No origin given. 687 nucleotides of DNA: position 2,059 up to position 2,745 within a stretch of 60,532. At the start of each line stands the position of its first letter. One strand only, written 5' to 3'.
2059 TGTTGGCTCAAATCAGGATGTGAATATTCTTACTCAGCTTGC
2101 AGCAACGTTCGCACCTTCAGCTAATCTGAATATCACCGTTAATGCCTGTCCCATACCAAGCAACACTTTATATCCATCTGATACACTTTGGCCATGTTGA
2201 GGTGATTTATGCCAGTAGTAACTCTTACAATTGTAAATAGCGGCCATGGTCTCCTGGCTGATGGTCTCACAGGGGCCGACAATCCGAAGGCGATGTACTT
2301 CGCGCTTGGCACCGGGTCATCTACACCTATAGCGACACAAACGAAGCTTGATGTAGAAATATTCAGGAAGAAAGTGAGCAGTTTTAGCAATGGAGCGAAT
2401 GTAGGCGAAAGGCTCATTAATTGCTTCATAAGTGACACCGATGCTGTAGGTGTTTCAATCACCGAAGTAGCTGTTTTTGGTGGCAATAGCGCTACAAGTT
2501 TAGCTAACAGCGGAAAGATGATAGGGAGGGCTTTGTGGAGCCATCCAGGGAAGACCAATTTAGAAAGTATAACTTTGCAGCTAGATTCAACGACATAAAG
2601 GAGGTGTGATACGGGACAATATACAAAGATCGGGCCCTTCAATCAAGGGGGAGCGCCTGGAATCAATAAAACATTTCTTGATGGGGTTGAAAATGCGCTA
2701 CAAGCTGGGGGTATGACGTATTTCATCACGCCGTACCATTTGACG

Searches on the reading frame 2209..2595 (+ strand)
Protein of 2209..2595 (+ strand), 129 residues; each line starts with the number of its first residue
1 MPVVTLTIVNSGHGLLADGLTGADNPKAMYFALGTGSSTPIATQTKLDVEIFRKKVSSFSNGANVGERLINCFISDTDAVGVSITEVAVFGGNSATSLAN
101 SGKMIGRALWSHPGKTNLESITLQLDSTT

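Call 33: search_protein_families(library=phrogs, proteins=[window:2209-2595:+], max_evalue=0.001)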
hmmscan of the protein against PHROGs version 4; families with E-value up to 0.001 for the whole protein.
window:2209-2595:+ (129 aa): 2 families
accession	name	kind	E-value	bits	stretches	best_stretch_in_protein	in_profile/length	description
phrog_5417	-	unknown function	1.4e-13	52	1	7-124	34-151/156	-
phrog_18500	-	unknown function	2.4e-08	35.4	1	21-108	76-159/187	-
